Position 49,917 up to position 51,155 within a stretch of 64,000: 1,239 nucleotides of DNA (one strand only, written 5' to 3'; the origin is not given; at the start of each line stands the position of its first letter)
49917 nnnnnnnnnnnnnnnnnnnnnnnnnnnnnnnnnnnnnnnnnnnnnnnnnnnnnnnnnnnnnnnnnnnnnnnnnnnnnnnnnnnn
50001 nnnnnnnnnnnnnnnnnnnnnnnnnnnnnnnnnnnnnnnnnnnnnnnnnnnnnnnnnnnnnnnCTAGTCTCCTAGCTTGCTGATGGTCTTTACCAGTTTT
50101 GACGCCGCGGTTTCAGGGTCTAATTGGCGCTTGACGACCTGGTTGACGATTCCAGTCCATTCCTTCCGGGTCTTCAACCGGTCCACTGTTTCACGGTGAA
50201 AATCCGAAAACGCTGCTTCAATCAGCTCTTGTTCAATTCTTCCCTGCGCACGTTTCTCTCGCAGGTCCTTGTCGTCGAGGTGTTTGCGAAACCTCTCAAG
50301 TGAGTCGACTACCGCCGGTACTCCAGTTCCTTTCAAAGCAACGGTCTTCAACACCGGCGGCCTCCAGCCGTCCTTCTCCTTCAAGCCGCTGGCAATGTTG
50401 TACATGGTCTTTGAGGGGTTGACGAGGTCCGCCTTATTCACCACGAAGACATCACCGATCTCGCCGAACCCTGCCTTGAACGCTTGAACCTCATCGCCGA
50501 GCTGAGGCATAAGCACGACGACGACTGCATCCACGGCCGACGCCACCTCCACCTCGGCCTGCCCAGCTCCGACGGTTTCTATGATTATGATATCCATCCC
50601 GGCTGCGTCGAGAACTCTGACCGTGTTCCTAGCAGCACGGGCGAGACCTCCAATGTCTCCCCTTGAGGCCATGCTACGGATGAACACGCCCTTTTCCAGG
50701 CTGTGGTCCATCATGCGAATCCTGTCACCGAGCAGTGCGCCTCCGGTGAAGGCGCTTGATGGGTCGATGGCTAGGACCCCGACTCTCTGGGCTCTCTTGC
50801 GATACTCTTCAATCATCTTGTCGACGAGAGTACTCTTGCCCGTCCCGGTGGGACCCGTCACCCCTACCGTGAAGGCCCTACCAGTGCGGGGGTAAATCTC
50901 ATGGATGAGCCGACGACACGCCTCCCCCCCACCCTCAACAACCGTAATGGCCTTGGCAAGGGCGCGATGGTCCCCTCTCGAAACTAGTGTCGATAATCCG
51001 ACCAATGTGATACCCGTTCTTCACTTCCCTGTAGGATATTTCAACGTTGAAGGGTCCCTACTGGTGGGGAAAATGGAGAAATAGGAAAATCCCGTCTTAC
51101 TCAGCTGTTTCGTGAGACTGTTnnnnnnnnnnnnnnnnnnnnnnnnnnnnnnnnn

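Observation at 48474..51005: MeaB G-protein and MCM-type mutase catalytic subunit separated only by an in-frame TAG, with no canonical start for the conserved mutase N-terminus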

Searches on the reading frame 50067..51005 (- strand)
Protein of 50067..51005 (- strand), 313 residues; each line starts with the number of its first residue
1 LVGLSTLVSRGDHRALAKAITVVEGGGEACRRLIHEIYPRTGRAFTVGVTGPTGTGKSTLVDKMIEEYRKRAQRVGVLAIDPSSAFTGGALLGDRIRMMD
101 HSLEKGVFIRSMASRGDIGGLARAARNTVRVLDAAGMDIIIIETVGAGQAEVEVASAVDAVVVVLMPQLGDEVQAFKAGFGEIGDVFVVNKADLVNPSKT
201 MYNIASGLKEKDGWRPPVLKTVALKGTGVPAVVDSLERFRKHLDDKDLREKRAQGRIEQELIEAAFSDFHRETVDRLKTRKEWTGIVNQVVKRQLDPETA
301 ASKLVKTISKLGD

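Call 7: search_protein_families(library=pfam, proteins=[window:50067-51005:-])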
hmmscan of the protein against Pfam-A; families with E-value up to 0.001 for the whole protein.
window:50067-51005:- (313 aa): 11 families
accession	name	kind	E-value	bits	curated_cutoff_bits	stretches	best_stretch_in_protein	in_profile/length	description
PF03308.22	MeaB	-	1.8e-86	290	23.1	1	16-270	1-265/273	Methylmalonyl Co-A mutase-associated GTPase MeaB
PF02492.25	cobW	-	1.4e-08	35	20.7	1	46-202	2-163/180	CobW/HypB/UreG, nucleotide-binding domain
PF00009.33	GTP_EFTU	-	4.9e-06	26.7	26.5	1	45-238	4-184/188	Elongation factor Tu GTP binding domain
PF13555.12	AAA_29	-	3.9e-05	23.8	27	0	48-64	26-42/61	P-loop containing region of AAA domain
PF13401.12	AAA_22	-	6.1e-05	23.8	27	1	49-118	10-68/130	AAA domain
PF03266.21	NTPase_1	-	0.00011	22.6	23.9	1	47-147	2-106/168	NTPase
PF01935.23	DUF87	-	0.00018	22.2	23.2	1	47-90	26-68/220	Helicase HerA, central domain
PF00448.28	SRP54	-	0.00021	21.5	22.7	1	49-165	6-112/196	SRP54-type protein, GTPase domain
PF03193.22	RsgA_GTPase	-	0.00031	21.1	30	0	46-74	108-136/174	RsgA GTPase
PF03029.23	ATP_bind_1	-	0.00066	20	27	0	49-85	1-37/240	Conserved hypothetical ATP binding protein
PF13191.12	AAA_16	-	0.00072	20.5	32.6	0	40-79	20-57/167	AAA ATPase domain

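Call 8: search_protein_families(library=ncbifam, proteins=[window:50067-51005:-])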
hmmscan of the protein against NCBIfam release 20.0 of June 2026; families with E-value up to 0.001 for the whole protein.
window:50067-51005:- (313 aa): 8 families
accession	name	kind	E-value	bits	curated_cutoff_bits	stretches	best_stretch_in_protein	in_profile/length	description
TIGR00750.1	lao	equivalog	1.7e-95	319.7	240.75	1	11-305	1-299/300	methylmalonyl Co-A mutase-associated GTPase MeaB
NF006958.0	PRK09435.1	equivalog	7.6e-70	235.5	329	1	7-309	16-329/333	methylmalonyl Co-A mutase-associated GTPase MeaB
NF045497.1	IsobCoAmut_IcmF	equivalog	1.3e-34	119.2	1500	1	7-194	148-341/1076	fused isobutyryl-CoA mutase/GTPase IcmF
NF011056.0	PRK14489.1-1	equivalog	5.2e-05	22.5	379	1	43-80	202-239/363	bifunctional molybdenum cofactor guanylyltransferase MobA/molybdopterin-guanine dinucleotide biosynthesis adaptor protein MobB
NF010248.0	PRK13695.1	equivalog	6.6e-05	22.7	156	1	45-161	4-122/180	NTPase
TIGR03594.1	GTPase_EngA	equivalog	0.00011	21.4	306.7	0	185-244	289-350/432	ribosome biogenesis GTPase Der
NF006746.0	PRK09270.1-5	subfamily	0.00013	21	250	1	41-81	18-58/210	nucleoside/nucleotide kinase family protein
TIGR00073.1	hypB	equivalog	0.0003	20.3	121.2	0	45-196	31-170/217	hydrogenase nickel incorporation protein HypB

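Call 24: find_homologous_proteins(query=window:50067-51005:-, max_evalue=1e-60)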
Query window:50067-51005:- (313 aa): 5611 proteins with E <= 1e-60 among 8000 candidates; the best 120 are listed.
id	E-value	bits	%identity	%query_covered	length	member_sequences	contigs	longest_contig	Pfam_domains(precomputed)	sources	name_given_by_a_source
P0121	4.9e-196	668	99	100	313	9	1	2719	PF02492.26,PF00009.34,PF13555.13,PF03308.23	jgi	-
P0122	9.3e-185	631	94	100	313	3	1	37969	PF02492.26,PF00009.34,PF03308.23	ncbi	-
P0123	1.4e-177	607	90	99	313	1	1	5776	PF02492.26,PF00009.34,PF13401.13,PF03308.23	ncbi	-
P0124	1.3e-176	604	89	100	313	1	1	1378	PF02492.26,PF00009.34,PF13401.13,PF03308.23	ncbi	-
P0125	3.3e-174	596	87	99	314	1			PF02492.26,PF03266.22,PF03308.23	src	-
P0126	2.9e-171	587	86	99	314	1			PF02492.26,PF03266.22,PF03308.23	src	-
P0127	7.3e-166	569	83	98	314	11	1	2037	PF02492.26,PF03308.23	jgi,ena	-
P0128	1.6e-164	565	82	98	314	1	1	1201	PF02492.26,PF13401.13,PF03308.23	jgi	-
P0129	2.0e-164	564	82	98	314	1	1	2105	PF02492.26,PF13401.13,PF03308.23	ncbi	-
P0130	7.3e-163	559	81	98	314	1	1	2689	PF02492.26,PF03308.23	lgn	-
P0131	7.3e-161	553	80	99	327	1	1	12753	PF02492.26,PF00009.34,PF13401.13,PF03308.23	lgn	-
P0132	1.8e-160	551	81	98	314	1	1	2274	PF02492.26,PF03308.23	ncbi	-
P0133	2.3e-160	551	81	98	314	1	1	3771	PF02492.26,PF03266.22,PF00448.29,PF03308.23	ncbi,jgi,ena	-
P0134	8.0e-160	549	80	98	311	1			PF02492.26,PF03308.23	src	-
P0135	8.9e-160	549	80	98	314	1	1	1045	PF02492.26,PF03266.22,PF03308.23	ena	-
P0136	1.1e-159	549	80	99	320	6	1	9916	PF02492.26,PF03308.23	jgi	-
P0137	2.4e-159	548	79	98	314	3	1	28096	PF02492.26,PF00009.34,PF13401.13,PF03308.23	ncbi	-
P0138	7.9e-159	546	79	98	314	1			PF02492.26,PF03308.23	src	-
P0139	1.3e-158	545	81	98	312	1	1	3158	PF02492.26,PF03308.23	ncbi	-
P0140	3.0e-158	544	80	97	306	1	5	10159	PF02492.26,PF03308.23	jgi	-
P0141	3.5e-158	544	80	97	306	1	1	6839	PF02492.26,PF03308.23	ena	-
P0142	4.8e-158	543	80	97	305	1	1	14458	PF02492.26,PF03308.23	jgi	-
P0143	5.3e-158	543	79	99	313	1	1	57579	PF02492.26,PF03266.22,PF00009.34,PF13401.13,PF03308.23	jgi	jgi:LAO/AO transport system kinase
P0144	6.6e-158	543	80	97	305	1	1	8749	PF02492.26,PF03308.23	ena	-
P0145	7.5e-158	543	79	98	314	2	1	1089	PF02492.26,PF03266.22,PF03308.23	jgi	-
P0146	1.1e-157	542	78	98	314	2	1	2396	PF02492.26,PF03308.23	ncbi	-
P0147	1.3e-157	542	78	100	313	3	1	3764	PF02492.26,PF03308.23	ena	-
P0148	1.9e-157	541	80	98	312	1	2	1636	PF02492.26,PF03308.23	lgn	-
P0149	2.4e-157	541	80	98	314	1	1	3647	PF02492.26,PF03266.22,PF00448.29,PF03308.23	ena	-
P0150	3.5e-157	540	78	99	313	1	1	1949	PF13555.13,PF13401.13,PF03308.23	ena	-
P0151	4.6e-157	540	79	99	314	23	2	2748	PF02492.26,PF00448.29,PF03308.23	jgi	-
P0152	9.1e-157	539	80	98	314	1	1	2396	PF02492.26,PF03308.23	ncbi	-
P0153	1.1e-156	539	79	98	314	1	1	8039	PF02492.26,PF03308.23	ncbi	-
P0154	1.5e-156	538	79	98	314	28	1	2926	PF02492.26,PF00448.29,PF03308.23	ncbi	-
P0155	1.7e-156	538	77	99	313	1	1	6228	PF02492.26,PF13401.13,PF03308.23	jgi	-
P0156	1.9e-156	538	78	99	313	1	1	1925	PF02492.26,PF03266.22,PF13401.13,PF03308.23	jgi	-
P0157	2.8e-156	537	77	100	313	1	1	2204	PF02492.26,PF03266.22,PF13401.13,PF03308.23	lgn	-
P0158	3.4e-156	537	79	98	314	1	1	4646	PF02492.26,PF03308.23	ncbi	-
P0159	5.3e-156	537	76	99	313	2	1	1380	PF02492.26,PF03266.22,PF00009.34,PF00448.29,PF03308.23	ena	-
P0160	5.8e-156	536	78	98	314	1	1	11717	PF02492.26,PF00448.29,PF03308.23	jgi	jgi:LAO/AO transport system kinase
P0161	7.7e-156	536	79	98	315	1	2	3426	PF02492.26,PF03308.23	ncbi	-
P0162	8.2e-156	536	79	97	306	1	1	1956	PF02492.26,PF03266.22,PF13401.13,PF03308.23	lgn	-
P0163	8.3e-156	536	79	98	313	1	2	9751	PF02492.26,PF03308.23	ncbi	-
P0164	1.1e-155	535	78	97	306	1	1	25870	PF02492.26,PF03266.22,PF13604.13,PF13401.13,PF03308.23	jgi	jgi:LAO/AO transport system kinase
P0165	1.9e-155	535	78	98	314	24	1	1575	PF02492.26,PF03308.23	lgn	-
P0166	2.5e-155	534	77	99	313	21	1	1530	PF02492.26,PF03266.22,PF13401.13,PF03308.23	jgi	-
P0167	5.7e-155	533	77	99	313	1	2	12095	PF02492.26,PF03308.23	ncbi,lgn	-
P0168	1.0e-154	532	78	97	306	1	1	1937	PF02492.26,PF13401.13,PF03308.23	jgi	-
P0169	2.2e-154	531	77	99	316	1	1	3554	PF02492.26,PF07693.21,PF00009.34,PF13555.13,PF13401.13,PF03308.23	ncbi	-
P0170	4.5e-154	530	78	98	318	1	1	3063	PF03308.23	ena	-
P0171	8.1e-154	529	77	97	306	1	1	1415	PF02492.26,PF03308.23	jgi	-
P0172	1.2e-153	529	77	99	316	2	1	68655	PF02492.26,PF01935.24,PF13401.13,PF03029.24,PF00448.29,PF03308.23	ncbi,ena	-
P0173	1.8e-153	528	77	98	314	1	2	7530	PF02492.26,PF13555.13,PF13401.13,PF03308.23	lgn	-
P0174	2.0e-153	528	77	98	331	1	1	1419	PF02492.26,PF03266.22,PF13401.13,PF03308.23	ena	-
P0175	2.2e-153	528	77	98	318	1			PF02492.26,PF03308.23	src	-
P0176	3.9e-153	527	78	99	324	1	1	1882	PF02492.26,PF13401.13,PF03308.23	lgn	-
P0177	4.0e-153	527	76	99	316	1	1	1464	PF02492.26,PF07693.21,PF00009.34,PF13555.13,PF13401.13,PF03308.23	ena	-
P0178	6.3e-153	526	76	100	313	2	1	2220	PF02492.26,PF03308.23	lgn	-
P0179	9.1e-153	526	77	98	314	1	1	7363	PF02492.26,PF03308.23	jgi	jgi:GTPase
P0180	1.0e-152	526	77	99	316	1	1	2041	PF02492.26,PF13555.13,PF03308.23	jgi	-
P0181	1.6e-152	525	76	99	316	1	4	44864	PF02492.26,PF07693.21,PF13401.13,PF03193.23,PF03308.23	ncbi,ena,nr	ncbi:methylmalonyl Co-A mutase-associated GTPase MeaB [Candidatus Bathyarchaeota archaeon]|nr:MAG: m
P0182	1.6e-152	525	76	99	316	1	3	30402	PF02492.26,PF07693.21,PF13401.13,PF03193.23,PF03308.23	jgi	-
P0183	1.7e-152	525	77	99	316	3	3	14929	PF02492.26,PF03308.23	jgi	-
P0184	1.8e-152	525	76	99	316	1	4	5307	PF02492.26,PF13555.13,PF03308.23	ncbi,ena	-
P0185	1.8e-152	525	76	99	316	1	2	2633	PF02492.26,PF13555.13,PF03308.23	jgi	-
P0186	1.9e-152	525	76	99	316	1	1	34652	PF02492.26,PF07693.21,PF00009.34,PF13555.13,PF03308.23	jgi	jgi:LAO/AO transport system kinase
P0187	2.5e-152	525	76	99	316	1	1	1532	PF02492.26,PF07693.21,PF13555.13,PF13401.13,PF03308.23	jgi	jgi:LAO/AO transport system kinase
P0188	2.7e-152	524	77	97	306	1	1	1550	PF03205.21,PF02492.26,PF03266.22,PF13604.13,PF13401.13,PF03308.23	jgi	-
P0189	3.4e-152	524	75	99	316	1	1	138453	PF02492.26,PF07693.21,PF13401.13,PF03308.23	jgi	jgi:GTPase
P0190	4.3e-152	524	76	99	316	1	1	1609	PF02492.26,PF13555.13,PF03308.23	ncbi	-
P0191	4.4e-152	524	76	99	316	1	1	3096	PF02492.26,PF07693.21,PF13401.13,PF03193.23,PF03308.23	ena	-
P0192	5.6e-152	523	76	99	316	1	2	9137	PF02492.26,PF03308.23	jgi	jgi:LAO/AO transport system kinase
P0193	5.8e-152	523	76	99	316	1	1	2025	PF02492.26,PF13555.13,PF03308.23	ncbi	-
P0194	5.9e-152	523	76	99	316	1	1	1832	PF02492.26,PF13555.13,PF03308.23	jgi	-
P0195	5.9e-152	523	76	99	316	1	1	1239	PF02492.26,PF03308.23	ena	-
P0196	9.8e-152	523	77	99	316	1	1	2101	PF02492.26,PF07693.21,PF13555.13,PF03308.23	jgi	jgi:GTPase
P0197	1.1e-151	522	76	99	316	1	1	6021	PF02492.26,PF07693.21,PF13555.13,PF03308.23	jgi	jgi:LAO/AO transport system kinase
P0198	1.1e-151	522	77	99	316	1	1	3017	PF02492.26,PF03308.23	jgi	-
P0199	1.1e-151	522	76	99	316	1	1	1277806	PF02492.26,PF07693.21,PF13555.13,PF03308.23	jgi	jgi:LAO/AO transport system kinase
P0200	1.2e-151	522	76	99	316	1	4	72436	PF02492.26,PF13555.13,PF03308.23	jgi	jgi:LAO/AO transport system kinase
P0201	1.2e-151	522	76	99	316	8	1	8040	PF02492.26,PF13555.13,PF03308.23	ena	-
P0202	1.3e-151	522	76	99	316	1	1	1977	PF02492.26,PF03308.23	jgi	jgi:LAO/AO transport system kinase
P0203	1.3e-151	522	75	99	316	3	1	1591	PF02492.26,PF07693.21,PF13555.13,PF03308.23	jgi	jgi:LAO/AO transport system kinase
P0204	1.4e-151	522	76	99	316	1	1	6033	PF02492.26,PF07693.21,PF03193.23,PF03308.23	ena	-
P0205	1.6e-151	522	75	99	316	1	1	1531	PF02492.26,PF07693.21,PF00009.34,PF13555.13,PF13401.13,PF03308.23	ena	-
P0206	2.0e-151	522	77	99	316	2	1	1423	PF02492.26,PF03266.22,PF03308.23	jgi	jgi:LAO/AO transport system kinase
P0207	2.2e-151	521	75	99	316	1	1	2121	PF02492.26,PF07693.21,PF00009.34,PF13555.13,PF13401.13,PF03308.23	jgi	jgi:LAO/AO transport system kinase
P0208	2.3e-151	521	77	99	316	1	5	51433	PF02492.26,PF13555.13,PF03308.23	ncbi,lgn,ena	-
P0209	2.4e-151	521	77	99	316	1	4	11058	PF02492.26,PF13555.13,PF03308.23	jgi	-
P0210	2.6e-151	521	76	99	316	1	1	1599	PF02492.26,PF13555.13,PF03308.23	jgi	jgi:LAO/AO transport system kinase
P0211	2.8e-151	521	76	99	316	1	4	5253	PF02492.26,PF03308.23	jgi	-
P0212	2.8e-151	521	76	99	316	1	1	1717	PF02492.26,PF03308.23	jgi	-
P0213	2.9e-151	521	76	99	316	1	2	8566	PF02492.26,PF03308.23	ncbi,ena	-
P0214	2.9e-151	521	76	99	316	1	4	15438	PF02492.26,PF03308.23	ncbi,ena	-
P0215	3.0e-151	521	76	99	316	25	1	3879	PF02492.26,PF07693.21,PF00009.34,PF13555.13,PF03308.23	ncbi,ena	-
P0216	3.1e-151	521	76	99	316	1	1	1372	PF02492.26,PF01935.24,PF13555.13,PF03308.23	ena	-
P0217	3.3e-151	521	76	99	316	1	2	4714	PF02492.26,PF03308.23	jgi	jgi:LAO/AO transport system kinase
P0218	3.4e-151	521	77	99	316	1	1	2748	PF02492.26,PF03308.23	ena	-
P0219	4.0e-151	521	77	99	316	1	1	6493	PF02492.26,PF03308.23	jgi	jgi:LAO/AO transport system kinase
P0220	4.1e-151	520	76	99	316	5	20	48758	PF02492.26,PF07693.21,PF13555.13,PF03308.23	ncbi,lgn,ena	-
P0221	4.5e-151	520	75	99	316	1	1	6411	PF02492.26,PF03266.22,PF07693.21,PF00009.34,PF13555.13,PF13401.13,PF03308.23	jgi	jgi:LAO/AO transport system kinase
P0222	5.5e-151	520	75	99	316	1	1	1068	PF02492.26,PF13555.13,PF13401.13,PF03308.23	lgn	-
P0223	5.6e-151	520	77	98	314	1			PF03308.23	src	-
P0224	5.7e-151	520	75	98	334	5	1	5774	PF02492.26,PF13555.13,PF03308.23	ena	-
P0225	5.7e-151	520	76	99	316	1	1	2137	PF02492.26,PF03308.23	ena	-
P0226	6.1e-151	520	76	99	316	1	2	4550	PF02492.26,PF07693.21,PF13555.13,PF03308.23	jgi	jgi:LAO/AO transport system kinase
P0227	7.0e-151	520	76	99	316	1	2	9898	PF02492.26,PF13555.13,PF03308.23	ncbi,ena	-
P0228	7.2e-151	520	76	99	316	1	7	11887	PF02492.26,PF07693.21,PF13555.13,PF03308.23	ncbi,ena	-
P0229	7.3e-151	520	76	99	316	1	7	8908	PF02492.26,PF07693.21,PF13555.13,PF03308.23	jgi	-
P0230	7.7e-151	520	77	99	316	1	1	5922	PF02492.26,PF03193.23,PF03308.23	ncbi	-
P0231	7.7e-151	520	76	99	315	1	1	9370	PF02492.26,PF03308.23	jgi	jgi:LAO/AO transport system kinase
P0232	9.5e-151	519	75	99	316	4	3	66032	PF02492.26,PF03308.23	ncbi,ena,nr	ncbi:MAG: hypothetical protein AUI50_03355 [Crenarchaeota archaeon 13_1_40CM_2_52_14]|nr:MAG: hypoth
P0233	1.1e-150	519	76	99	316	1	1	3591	PF02492.26,PF07693.21,PF13555.13,PF03308.23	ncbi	-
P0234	1.1e-150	519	76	99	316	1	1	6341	PF02492.26,PF03308.23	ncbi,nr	ncbi:methylmalonyl Co-A mutase-associated GTPase MeaB [Candidatus Bathyarchaeota archaeon]|nr:MAG: m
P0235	1.2e-150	519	76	99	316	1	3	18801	PF02492.26,PF03308.23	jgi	-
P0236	1.2e-150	519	76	99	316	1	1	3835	PF02492.26,PF03308.23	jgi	-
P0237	1.3e-150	519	75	99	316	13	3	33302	PF02492.26,PF03308.23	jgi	-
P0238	1.3e-150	519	75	98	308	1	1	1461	PF02492.26,PF07693.21,PF13555.13,PF13401.13,PF03308.23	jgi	jgi:LAO/AO transport system kinase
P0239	1.3e-150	519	75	99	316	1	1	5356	PF02492.26,PF03308.23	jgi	-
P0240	1.4e-150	519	75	98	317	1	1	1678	PF02492.26,PF03308.23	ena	-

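Call 25: find_encoding_contigs(protein=P0123, flank=3000, max_places=4)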
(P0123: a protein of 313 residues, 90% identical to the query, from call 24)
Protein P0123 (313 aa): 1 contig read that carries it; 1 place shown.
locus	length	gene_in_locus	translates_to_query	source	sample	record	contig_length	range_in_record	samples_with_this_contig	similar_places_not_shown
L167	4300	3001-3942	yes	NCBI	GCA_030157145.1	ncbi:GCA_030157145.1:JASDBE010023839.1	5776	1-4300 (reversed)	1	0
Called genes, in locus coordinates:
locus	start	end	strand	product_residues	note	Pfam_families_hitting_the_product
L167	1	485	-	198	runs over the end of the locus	PF00293:NUDIX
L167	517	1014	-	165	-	PF00583:Acetyltransf_1, PF13673:Acetyltransf_10 (faint)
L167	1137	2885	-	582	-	PF01642:MM_CoA_mutase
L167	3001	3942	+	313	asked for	PF03308:MeaB, PF00009:GTP_EFTU (weak), PF02492:cobW, PF13401:AAA_22 (faint)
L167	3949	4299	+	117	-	?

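Call 26: find_encoding_contigs(protein=P0124, flank=3000, max_places=4)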
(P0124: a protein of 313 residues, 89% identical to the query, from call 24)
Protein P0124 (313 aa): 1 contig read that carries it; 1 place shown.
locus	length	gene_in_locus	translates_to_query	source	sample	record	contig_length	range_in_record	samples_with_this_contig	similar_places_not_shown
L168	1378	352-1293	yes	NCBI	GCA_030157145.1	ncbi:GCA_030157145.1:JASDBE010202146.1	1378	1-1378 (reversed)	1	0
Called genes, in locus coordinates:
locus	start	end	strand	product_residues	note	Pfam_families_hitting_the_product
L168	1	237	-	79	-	?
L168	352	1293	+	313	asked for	PF03308:MeaB, PF00009:GTP_EFTU (faint), PF02492:cobW, PF13401:AAA_22 (faint)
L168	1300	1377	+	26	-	?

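Call 27: find_encoding_contigs(protein=P0127, flank=3000, max_places=4)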
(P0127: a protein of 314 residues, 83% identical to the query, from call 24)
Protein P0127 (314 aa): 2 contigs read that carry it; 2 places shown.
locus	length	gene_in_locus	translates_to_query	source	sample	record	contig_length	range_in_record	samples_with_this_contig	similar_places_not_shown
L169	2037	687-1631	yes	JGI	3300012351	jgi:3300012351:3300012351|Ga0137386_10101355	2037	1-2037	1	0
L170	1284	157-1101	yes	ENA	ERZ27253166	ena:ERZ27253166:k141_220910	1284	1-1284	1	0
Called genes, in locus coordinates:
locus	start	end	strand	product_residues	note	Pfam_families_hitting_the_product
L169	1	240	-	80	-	?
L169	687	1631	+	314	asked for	PF02492:cobW (faint), PF03308:MeaB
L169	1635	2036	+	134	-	?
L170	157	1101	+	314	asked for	PF02492:cobW (faint), PF03308:MeaB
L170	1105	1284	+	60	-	?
